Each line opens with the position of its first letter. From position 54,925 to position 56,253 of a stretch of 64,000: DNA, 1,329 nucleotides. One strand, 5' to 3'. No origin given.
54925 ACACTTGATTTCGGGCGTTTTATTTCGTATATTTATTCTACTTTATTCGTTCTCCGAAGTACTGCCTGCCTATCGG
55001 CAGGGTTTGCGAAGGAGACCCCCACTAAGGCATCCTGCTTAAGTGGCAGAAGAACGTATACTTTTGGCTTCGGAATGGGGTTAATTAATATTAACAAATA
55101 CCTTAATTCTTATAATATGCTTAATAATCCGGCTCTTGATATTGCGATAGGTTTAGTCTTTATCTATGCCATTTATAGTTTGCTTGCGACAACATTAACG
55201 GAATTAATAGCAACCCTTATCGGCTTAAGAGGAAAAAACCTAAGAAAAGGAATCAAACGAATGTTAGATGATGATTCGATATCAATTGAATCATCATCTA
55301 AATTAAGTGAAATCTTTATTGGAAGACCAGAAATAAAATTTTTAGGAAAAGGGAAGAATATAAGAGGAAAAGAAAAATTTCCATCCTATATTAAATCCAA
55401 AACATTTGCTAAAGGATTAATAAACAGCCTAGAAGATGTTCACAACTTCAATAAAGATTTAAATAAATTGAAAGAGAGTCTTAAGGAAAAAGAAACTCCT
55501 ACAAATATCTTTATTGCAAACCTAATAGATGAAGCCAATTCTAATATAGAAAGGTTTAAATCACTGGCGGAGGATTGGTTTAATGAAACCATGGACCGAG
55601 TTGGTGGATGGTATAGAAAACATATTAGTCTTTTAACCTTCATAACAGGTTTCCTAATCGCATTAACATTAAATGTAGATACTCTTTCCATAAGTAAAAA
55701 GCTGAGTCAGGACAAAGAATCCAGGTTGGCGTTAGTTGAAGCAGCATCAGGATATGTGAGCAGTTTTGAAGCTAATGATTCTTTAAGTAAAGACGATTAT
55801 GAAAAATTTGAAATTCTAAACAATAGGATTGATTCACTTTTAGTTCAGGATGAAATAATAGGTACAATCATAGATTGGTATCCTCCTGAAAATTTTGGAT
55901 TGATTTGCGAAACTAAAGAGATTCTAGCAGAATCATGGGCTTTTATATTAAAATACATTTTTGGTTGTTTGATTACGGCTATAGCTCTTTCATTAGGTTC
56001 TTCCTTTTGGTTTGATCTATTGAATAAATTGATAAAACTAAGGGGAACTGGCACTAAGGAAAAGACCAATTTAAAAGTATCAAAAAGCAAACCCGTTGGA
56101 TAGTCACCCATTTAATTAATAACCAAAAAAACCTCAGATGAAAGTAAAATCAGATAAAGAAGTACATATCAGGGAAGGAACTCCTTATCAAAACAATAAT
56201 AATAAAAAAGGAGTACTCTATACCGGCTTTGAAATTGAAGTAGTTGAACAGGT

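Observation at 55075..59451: Repeat-bracketed three-gene cassette: 3-TM membrane protein, signal-less SH3b-S8 peptidase, 732-aa exported barrel-tailed protein (candidate uncharacterised system)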

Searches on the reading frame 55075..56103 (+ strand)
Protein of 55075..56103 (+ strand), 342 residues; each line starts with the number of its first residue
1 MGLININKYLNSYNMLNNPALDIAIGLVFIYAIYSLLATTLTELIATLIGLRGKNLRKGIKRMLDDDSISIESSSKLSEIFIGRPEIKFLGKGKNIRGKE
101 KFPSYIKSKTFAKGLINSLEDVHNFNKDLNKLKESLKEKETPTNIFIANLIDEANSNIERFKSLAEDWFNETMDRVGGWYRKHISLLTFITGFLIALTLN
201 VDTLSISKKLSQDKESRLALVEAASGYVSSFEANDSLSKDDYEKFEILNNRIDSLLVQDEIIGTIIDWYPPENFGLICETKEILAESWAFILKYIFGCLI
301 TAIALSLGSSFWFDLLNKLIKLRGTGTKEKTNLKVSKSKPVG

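Call 3: search_protein_families(library=pfam, proteins=[window:55075-56103:+], max_evalue=1)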
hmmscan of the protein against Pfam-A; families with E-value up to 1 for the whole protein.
window:55075-56103:+ (342 aa): 1 family
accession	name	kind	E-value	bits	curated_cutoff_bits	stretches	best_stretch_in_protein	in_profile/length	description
PF20649.3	COG5_C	-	0.08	13.3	24.7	1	34-161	49-145/186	Conserved oligomeric Golgi complex subunit 5, C-terminal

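Call 4: search_protein_families(library=padloc, proteins=[window:55075-56103:+], max_evalue=1)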
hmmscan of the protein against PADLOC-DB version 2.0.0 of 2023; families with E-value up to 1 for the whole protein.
window:55075-56103:+ (342 aa): 0 families

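Call 5: search_protein_families(library=ncbifam, proteins=[window:55075-56103:+], max_evalue=1)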
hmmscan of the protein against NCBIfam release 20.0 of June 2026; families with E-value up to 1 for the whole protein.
window:55075-56103:+ (342 aa): 0 families

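Call 13: find_homologous_proteins(query=window:55075-56100:+)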
Query window:55075-56100:+ (342 aa): 885 proteins with E <= 0.001 among 7415 candidates; the best 120 are listed.
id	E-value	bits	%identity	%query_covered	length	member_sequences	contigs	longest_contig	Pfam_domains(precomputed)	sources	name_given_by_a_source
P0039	6.2e-202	688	97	96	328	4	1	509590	-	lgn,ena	-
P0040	8.0e-166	569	80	96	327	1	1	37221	-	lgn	-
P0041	5.2e-92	327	52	96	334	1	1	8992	-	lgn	-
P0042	1.9e-91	325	51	96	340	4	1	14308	-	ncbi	ncbi:MAG: hypothetical protein ACOC0C_05570 [Bacteroidota bacterium]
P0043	8.0e-91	323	51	94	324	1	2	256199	-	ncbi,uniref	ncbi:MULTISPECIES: hypothetical protein [unclassified Saccharicrinis]|uniref:hypothetical protein n=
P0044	1.5e-89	319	49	96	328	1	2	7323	-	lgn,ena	-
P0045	6.9e-89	317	50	96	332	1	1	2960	-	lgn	-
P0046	1.3e-86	309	51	94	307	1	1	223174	-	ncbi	-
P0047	1.3e-85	306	48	93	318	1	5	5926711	-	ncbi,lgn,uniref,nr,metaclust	ncbi:hypothetical protein [Saccharicrinis fermentans]|uniref:Uncharacterized protein n=1 Tax=Sacchar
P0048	1.8e-83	299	49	96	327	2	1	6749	-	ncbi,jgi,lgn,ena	-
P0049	1.7e-80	289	48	93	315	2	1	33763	-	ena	-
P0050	2.1e-80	289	48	96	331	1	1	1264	-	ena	-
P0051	3.2e-80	288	51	94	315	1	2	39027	-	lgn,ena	-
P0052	3.8e-79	285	47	93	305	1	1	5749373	-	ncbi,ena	-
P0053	4.7e-79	284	50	96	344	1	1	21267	-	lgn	-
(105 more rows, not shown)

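Call 18: find_encoding_contigs(protein=P0047, flank=10000, max_places=2)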
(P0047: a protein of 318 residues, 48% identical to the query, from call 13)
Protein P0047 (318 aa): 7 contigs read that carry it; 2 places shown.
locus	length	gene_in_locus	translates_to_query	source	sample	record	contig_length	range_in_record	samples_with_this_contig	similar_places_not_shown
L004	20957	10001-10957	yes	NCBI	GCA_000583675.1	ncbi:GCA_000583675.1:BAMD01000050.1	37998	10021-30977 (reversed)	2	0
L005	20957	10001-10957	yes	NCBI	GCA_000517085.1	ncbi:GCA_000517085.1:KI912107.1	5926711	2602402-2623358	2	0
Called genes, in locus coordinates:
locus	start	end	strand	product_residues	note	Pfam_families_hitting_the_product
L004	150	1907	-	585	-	-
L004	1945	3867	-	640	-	PF00515:TPR_1 (faint), PF07719:TPR_2 (faint), PF09976:TPR_21 (faint), PF12895:ANAPC3 (faint), PF13181:TPR_8 (faint), PF13424:TPR_12 (faint), PF13525:YfiO (weak), PF13174:TPR_6 (weak), +3 more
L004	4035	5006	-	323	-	PF13174:TPR_6 (faint), PF00515:TPR_1 (faint), PF07719:TPR_2 (faint), PF13424:TPR_12 (faint), PF13432:TPR_16 (faint), PF14559:TPR_19 (faint)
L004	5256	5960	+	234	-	PF13175:AAA_15 (faint), PF00005:ABC_tran, PF13304:AAA_21 (faint)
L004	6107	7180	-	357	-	PF01979:Amidohydro_1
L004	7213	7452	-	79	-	-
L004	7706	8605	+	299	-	PF00892:EamA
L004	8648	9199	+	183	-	PF00132:Hexapep (faint)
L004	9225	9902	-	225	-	PF02732:ERCC4, PF12826:HHH_2, PF14520:HHH_5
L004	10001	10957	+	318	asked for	-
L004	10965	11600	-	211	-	PF00072:Response_reg, PF00196:GerE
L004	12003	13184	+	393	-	PF13620:CarboxypepD_reg, PF13715:CarbopepD_reg_2, PF07715:Plug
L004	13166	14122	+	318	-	PF00593:TonB_dep_Rec_b-barrel, PF14905:OMP_b-brl_3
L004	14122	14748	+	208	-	PF00593:TonB_dep_Rec_b-barrel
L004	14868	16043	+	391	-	PF02333:Phytase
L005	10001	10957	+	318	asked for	-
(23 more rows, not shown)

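Call 20: find_related_loci(query=A1, collection=genome_contigs, flank=7000)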
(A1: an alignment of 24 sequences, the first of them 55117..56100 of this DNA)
Query A1 (328 aa) in genome_contigs; peptide patterns used: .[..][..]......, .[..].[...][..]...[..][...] (x = any residue, [..] = any of these).
599 stretches matched a pattern (row limit reached: there are more); 584 encode a relative of the query (tblastn E <= 1e-3); the best 80 are kept; 80 distinct loci.
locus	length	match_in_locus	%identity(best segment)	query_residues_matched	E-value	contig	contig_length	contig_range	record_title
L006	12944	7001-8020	51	1-328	8e-103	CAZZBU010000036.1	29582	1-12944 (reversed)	MAG TPA_asm: uncultured Bacteroidales bacterium isolate SRP252850_co1_7 genome assembly, contig: NODE_2670_length_29582_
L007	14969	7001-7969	46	1-328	2e-81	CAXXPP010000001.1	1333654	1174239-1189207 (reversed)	MAG: uncultured Draconibacterium sp. isolate 714386e1-bc16-422e-93f9-a3f32d7c9c6c genome assembly, contig: contig_1, who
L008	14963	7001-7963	45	1-324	2e-86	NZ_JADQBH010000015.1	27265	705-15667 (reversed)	MAG: Marinilabilia sp. isolate Soudan_9 NODE_656_length_27265_cov_6.890886, whole genome shotgun sequence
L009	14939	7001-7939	33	1-314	3e-55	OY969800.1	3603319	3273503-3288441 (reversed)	MAG: uncultured Bacteroidetes bacterium isolate MFD01476.bin.1.32 genome assembly, chromosome: 1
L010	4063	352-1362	36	1-324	4e-55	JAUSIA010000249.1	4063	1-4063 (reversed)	MAG: Ignavibacteria bacterium isolate E14_metabat.bin.218 E14_k141_1274565, whole genome shotgun sequence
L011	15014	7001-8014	38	1-312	4e-54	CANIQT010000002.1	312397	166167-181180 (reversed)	MAG: Bacteroidetes bacterium isolate RH-15aug16-189 genome assembly, contig: RH-15aug16-C18, whole genome shotgun sequen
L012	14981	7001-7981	35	1-314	3e-53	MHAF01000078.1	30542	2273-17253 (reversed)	MAG: Ignavibacteria bacterium RBG_16_34_14 RBG_16_scaffold_2820, whole genome shotgun sequence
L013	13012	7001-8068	34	1-311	1e-53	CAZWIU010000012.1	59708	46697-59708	MAG TPA_asm: uncultured Bacteroidales bacterium isolate SRP167436_co1_197 genome assembly, contig: NODE_570_length_59708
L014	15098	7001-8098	35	1-311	5e-52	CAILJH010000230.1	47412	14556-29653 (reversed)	MAG: uncultured Prolixibacteraceae bacterium isolate MJ-time_bin-5436 genome assembly, contig: bin-5436:230/287, whole g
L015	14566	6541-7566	36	1-316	7e-52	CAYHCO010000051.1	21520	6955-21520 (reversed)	MAG TPA_asm: uncultured Porphyromonadaceae bacterium isolate ERP119702_co1_162 genome assembly, contig: NODE_2611_length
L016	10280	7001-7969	36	1-311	1e-51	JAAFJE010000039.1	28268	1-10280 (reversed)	MAG: Cytophagales bacterium isolate bin30.maxbin.ball.074 WN_Cytophagales_13_scaffold_39, whole genome shotgun sequence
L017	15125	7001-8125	34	1-309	2e-51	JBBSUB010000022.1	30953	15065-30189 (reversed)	MAG: Chitinophagales bacterium isolate SVL2_sbin.35 SVL2_sbin.35_k141_1044006_length_30953_cov_13.2214, whole genome sho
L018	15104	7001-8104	33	1-311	3e-51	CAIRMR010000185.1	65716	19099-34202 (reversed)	MAG: uncultured Bacteroidales bacterium isolate Loclat_bin-01022 genome assembly, contig: bin-01022:185/223, whole genom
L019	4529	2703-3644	37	1-320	4e-51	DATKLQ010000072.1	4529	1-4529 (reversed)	MAG TPA_asm: Ignavibacteriaceae bacterium isolate SMAG_U14689 k141_354026, whole genome shotgun sequence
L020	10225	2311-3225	35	4-314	2e-50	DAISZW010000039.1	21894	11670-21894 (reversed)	MAG TPA_asm: Ignavibacteriaceae bacterium isolate CTOTU25579 NODE_671_length_21894_cov_7.088786, whole genome shotgun se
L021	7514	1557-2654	36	1-311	1e-50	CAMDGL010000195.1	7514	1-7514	MAG: Chitinophaga pinensis isolate MiH-14oct19-172 genome assembly, contig: MiH-14oct19-C21683, whole genome shotgun seq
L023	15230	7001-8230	29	1-328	4e-50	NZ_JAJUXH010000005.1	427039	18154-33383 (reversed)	Dyadobacter sp. CY323 Scaffold5_1, whole genome shotgun sequence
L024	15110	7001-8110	32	1-311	6e-50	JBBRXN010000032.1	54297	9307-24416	MAG: Bacteroidales bacterium isolate La4_metabat2.215 La4_metabat2.215_K_1771995_L_54297_cov_70.1074, whole genome shotg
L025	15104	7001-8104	33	1-321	1e-49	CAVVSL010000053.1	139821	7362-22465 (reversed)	MAG: uncultured Bacteroidetes bacterium isolate MFD02832.bin.2.73 genome assembly, contig: contig_9077, whole genome sho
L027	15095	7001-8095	33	1-318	8e-49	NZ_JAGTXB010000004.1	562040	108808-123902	Chitinophaga hostae strain 2R12 4, whole genome shotgun sequence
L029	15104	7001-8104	34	1-320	3e-48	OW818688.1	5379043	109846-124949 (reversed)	metagenome genome assembly, chromosome: 1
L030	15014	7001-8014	38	1-310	5e-60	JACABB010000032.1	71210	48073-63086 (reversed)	MAG: Bacteroidales bacterium isolate Cfx3-06 MAG06_32, whole genome shotgun sequence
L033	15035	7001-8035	33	1-314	8e-47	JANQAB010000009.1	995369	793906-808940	MAG: Sporocytophaga sp. isolate 29_gen_w_cov.4 c112, whole genome shotgun sequence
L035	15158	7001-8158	31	1-314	8e-47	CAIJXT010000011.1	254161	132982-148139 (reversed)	MAG: uncultured Bacteroidetes bacterium isolate Loclat_bin-10221 genome assembly, contig: bin-10221:11/35, whole genome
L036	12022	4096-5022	34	9-316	1e-45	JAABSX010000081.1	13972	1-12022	MAG: Microscillaceae bacterium isolate S19.Bin083 NODE_81_length_13972_cov_9.73883, whole genome shotgun sequence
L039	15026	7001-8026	32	1-317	9e-45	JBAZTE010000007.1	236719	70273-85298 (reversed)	MAG: Bacteroidales bacterium isolate SO_2017_GW1_194 NODE_412_length_236719_cov_2.464297_OW334_2017, whole genome shotgu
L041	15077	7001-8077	30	1-316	6e-44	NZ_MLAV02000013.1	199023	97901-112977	MAG: Chitinophaga sp. CB10 scaffold_13, whole genome shotgun sequence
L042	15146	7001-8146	31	1-328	9e-44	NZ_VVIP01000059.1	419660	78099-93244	Foetidibacter luteolus strain YG09 59, whole genome shotgun sequence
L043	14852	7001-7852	32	1-314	2e-43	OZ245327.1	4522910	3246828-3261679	MAG: Longimicrobiales bacterium isolate a868c1f5-20c0-43c7-9325-8e090fe4a492 genome assembly, chromosome: 1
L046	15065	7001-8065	32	7-311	2e-42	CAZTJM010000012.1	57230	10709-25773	MAG TPA_asm: uncultured Limnohabitans sp. isolate SRP329715_co2_239 genome assembly, contig: NODE_1124_length_57230_cov_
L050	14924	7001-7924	31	1-320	7e-41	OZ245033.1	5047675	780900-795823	MAG: Candidatus Multivorans sp. isolate ccabee53-d9e3-4e52-b566-adb1483e4997 genome assembly, chromosome: 1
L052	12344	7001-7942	34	1-316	4e-47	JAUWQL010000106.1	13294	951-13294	MAG: Bacteroidales bacterium isolate CSMAG_2501 CSMAG_2501_k141_820329_length_13294_cov_15.0000, whole genome shotgun se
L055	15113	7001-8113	29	1-309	6e-40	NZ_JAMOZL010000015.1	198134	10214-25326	Dyadobacter sp. MSC1_007 PNNL_MSC-1_Str_007_scaf0015, whole genome shotgun sequence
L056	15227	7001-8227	30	1-325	4e-40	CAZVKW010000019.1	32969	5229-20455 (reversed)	MAG TPA_asm: uncultured Lentimicrobiaceae bacterium isolate SRP272421_co2_10 genome assembly, contig: NODE_2911_length_3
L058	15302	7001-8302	36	1-327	2e-39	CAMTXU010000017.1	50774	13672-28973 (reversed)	MAG: uncultured Ignavibacteriae bacterium isolate G04_MAG_00033 genome assembly, contig: G04_MAG_00033_000000000017, who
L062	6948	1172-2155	31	2-312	9e-39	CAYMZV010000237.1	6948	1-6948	MAG TPA_asm: uncultured Chryseobacterium sp. isolate binchicken_co50_371 genome assembly, contig: NODE_15045_length_6948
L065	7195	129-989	30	2-314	1e-38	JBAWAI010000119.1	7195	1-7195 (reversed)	MAG: Terriglobales bacterium isolate MFD09463_ilm_asm_bin1 k127_90113, whole genome shotgun sequence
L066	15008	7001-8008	29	1-316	1e-38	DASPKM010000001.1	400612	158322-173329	MAG TPA_asm: Chitinophagaceae bacterium isolate SMAG_U12036 k141_1812833, whole genome shotgun sequence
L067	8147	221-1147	31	1-326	1e-38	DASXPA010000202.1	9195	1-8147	MAG TPA_asm: Chthoniobacterales bacterium isolate SMAG_U5396 k141_1087385, whole genome shotgun sequence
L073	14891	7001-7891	30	1-312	2e-37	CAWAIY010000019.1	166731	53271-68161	MAG: uncultured Verrucomicrobiae bacterium isolate MFD02416.bin.2.223 genome assembly, contig: contig_40313, whole genom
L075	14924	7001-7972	28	1-311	2e-37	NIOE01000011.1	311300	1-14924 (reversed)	Roseateles noduli strain HZ7 Scaffold8_1, whole genome shotgun sequence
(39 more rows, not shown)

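Call 25: search_protein_families(library=pfam, proteins=[L025:8171-9136:+, L029:8111-9100:+, L029:6500-6982:+, L012:8031-9251:+, L029:10191-10895:+, L029:6059-6454:+, L041:8102-8491:+, L041:5747-6940:+, L023:8269-9618:+, L046:8143-9339:+], max_evalue=0.01)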
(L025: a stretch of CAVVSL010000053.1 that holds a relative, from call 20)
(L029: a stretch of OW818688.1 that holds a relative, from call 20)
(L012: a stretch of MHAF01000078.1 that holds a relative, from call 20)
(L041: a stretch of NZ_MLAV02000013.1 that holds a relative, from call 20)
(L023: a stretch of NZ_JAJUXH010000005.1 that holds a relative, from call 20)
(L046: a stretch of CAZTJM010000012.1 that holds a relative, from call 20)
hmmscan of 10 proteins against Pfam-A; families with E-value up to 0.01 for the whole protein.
L025:8171-9136:+ (321 aa): 1 family
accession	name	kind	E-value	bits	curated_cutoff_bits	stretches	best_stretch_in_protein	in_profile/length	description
PF01374.23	Glyco_hydro_46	-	1.7e-09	38.1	27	1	146-313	38-210/210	Glycosyl hydrolase family 46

L029:8111-9100:+ (329 aa): 4 families
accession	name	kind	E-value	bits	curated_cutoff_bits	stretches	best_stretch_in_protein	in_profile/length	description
PF01370.27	Epimerase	-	8.5e-18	65.1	20.9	1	4-215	2-237/240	NAD dependent epimerase/dehydratase family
PF04321.23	RmlD_sub_bind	-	1.8e-08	34.3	27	1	1-77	1-66/287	RmlD substrate binding domain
PF16363.11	GDP_Man_Dehyd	-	1.9e-07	31.3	27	1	87-248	120-278/332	GDP-mannose 4,6 dehydratase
PF13460.12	NAD_binding_10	-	0.00047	20.5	27.2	1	7-151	1-145/184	NAD(P)H-binding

L029:6500-6982:+ (160 aa): 0 families

L012:8031-9251:+ (406 aa): 1 family
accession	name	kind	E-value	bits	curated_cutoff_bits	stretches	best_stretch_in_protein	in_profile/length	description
PF01734.28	Patatin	-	1.3e-27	97.7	27.7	1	40-290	1-190/191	Patatin-like phospholipase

L029:10191-10895:+ (234 aa): 2 families
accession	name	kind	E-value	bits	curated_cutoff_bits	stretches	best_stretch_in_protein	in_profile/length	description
PF04405.19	ScdA_N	-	1.5e-22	79.4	32.5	1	10-61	4-55/56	Domain of Unknown function (DUF542)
PF01814.28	Hemerythrin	-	2.8e-15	57.3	25.3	1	84-228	5-127/127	Hemerythrin HHE cation binding domain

L029:6059-6454:+ (131 aa): 0 families

L041:8102-8491:+ (129 aa): 1 family
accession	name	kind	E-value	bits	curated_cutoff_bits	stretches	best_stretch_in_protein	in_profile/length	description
PF01042.26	Ribonuc_L-PSP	-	6.9e-30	104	27.3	1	16-125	9-120/121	Endoribonuclease L-PSP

L041:5747-6940:+ (397 aa): 0 families

L023:8269-9618:+ (449 aa): 1 family
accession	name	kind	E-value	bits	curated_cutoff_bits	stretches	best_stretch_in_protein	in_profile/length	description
PF05990.18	DUF900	-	2.5e-11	43.9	20.5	1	140-327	15-171/232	Alpha/beta hydrolase of unknown function (DUF900)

L046:8143-9339:+ (398 aa): 1 family
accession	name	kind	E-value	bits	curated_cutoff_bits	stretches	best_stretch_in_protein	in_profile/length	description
PF04794.17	YdjC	-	1.4e-26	94.4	29.7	1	79-250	2-154/266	YdjC-like protein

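Call 26: search_protein_families(library=pfam, proteins=[L009:8032-8547:+, L011:8126-9535:+, L015:7583-8335:+, L016:8062-8928:+, L024:8179-9192:+, L030:8143-8721:+, L033:9020-9808:+, L036:5062-5736:+, L039:8042-9037:+, L043:7902-8525:+], max_evalue=0.01)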
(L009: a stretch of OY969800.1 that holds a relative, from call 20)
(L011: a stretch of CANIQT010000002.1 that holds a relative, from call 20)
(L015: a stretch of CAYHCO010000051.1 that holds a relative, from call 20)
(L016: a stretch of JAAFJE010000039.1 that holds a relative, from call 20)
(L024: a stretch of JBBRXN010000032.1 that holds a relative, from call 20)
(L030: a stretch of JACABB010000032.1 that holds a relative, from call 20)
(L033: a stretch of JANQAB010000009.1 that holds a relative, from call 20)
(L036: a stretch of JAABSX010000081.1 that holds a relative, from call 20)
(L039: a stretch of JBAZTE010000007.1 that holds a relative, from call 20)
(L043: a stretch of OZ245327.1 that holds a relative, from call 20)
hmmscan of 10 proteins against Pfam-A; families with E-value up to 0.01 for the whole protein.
L009:8032-8547:+ (171 aa): 0 families

L011:8126-9535:+ (469 aa): 31 families (the best 25 are shown)
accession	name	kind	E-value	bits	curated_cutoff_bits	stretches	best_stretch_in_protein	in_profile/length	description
PF07719.23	TPR_2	-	6e-51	166.8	27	7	277-305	4-32/34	Tetratricopeptide repeat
PF14559.12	TPR_19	-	6.6e-39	132.5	25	5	358-402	7-51/68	Tetratricopeptide repeat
PF00515.34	TPR_1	-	6.9e-39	130.6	27.8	5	276-305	3-32/34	Tetratricopeptide repeat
PF13432.12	TPR_16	-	6.8e-37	125.9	32.7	4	185-236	10-61/65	Tetratricopeptide repeat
PF13431.12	TPR_17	-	9.8e-35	116.4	24.4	3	161-192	2-33/34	Tetratricopeptide repeat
PF13181.12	TPR_8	-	6.5e-31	104.3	25.7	3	280-305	7-32/34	Tetratricopeptide repeat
PF13428.12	TPR_14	-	5e-30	101.3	23.5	2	176-213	5-42/44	Tetratricopeptide repeat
PF13424.12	TPR_12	-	2.2e-24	85.9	30.1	5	276-339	5-76/77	Tetratricopeptide repeat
PF13174.12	TPR_6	-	5.9e-23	80.3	26.3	1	176-203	4-31/33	Tetratricopeptide repeat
PF13414.12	TPR_11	-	9.8e-23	80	26.8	2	185-219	7-41/42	TPR repeat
PF23914.1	TPR_CcmH_CycH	-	2.2e-22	80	42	3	335-439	43-150/158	Cytochrome c-type biogenesis protein H TPR domain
PF12895.13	ANAPC3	-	5.5e-20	71.9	27.2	4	289-367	4-81/82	Anaphase-promoting complex, cyclosome, subunit 3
PF13371.12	TPR_9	-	2e-16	60.2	35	1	80-135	5-60/73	Tetratricopeptide repeat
PF13176.12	TPR_7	-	3e-16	58.5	27.9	0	280-304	5-29/36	Tetratricopeptide repeat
PF13429.12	TPR_15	-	7.3e-11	42.5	26.2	1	339-454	143-258/280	Tetratricopeptide repeat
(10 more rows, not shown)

L015:7583-8335:+ (250 aa): 5 families
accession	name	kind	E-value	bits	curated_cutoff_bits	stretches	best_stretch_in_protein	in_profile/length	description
PF14321.11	DUF4382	-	1.2e-33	116.7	25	1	28-162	3-136/136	Domain of unknown function (DUF4382)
PF13620.12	CarboxypepD_reg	-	1.1e-07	32.6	32.3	1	171-249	2-80/82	Carboxypeptidase regulatory-like domain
PF14686.12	fn3_3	-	0.00033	20.8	24.4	1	173-244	3-74/75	Polysaccharide lyase family 4, domain II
PF09430.16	EMC7_beta-sandw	-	0.0016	19.1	26.6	1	186-223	10-47/122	ER membrane protein complex subunit 7, beta-sandwich domain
PF13715.12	CarbopepD_reg_2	-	0.0025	18.2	32.2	1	175-221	1-50/88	CarboxypepD_reg-like domain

L016:8062-8928:+ (288 aa): 0 families

L024:8179-9192:+ (337 aa): 1 family
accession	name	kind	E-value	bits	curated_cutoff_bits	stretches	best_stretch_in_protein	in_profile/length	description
PF00561.26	Abhydrolase_1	-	0.0002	21.5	25.8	1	34-319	2-243/245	alpha/beta hydrolase fold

L030:8143-8721:+ (192 aa): 0 families

L033:9020-9808:+ (262 aa): 2 families
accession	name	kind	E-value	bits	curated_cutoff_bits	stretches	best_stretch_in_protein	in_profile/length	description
PF13472.12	Lipase_GDSL_2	-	3e-14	54.4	32.9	1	63-246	2-177/178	GDSL-like Lipase/Acylhydrolase family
PF00657.28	Lipase_GDSL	-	1.7e-08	35.3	23.6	1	60-252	1-208/208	GDSL-like Lipase/Acylhydrolase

L036:5062-5736:+ (224 aa): 1 family
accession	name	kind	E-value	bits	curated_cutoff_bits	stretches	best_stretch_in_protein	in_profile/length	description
PF01066.26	CDP-OH_P_transf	-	1.1e-16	62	22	1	3-156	2-144/152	CDP-alcohol phosphatidyltransferase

L039:8042-9037:+ (331 aa): 5 families
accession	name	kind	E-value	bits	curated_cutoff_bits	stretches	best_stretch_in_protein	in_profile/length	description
PF01370.27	Epimerase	-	2.2e-18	67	20.9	1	4-215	2-237/240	NAD dependent epimerase/dehydratase family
PF04321.23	RmlD_sub_bind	-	4.6e-09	36.2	27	1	1-76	1-65/287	RmlD substrate binding domain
PF16363.11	GDP_Man_Dehyd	-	1.1e-08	35.4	27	1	90-300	123-331/332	GDP-mannose 4,6 dehydratase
PF13460.12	NAD_binding_10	-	5.9e-07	30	27.2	1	7-151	1-145/184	NAD(P)H-binding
PF05368.20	NmrA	-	0.0023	18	27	0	2-61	4-70/298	NmrA-like family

L043:7902-8525:+ (207 aa): 1 family
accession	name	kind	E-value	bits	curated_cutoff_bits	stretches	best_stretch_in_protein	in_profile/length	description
PF01939.22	NucS_C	-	6.3e-08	33.1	24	1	30-135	2-99/124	Endonuclease NucS C-terminal domain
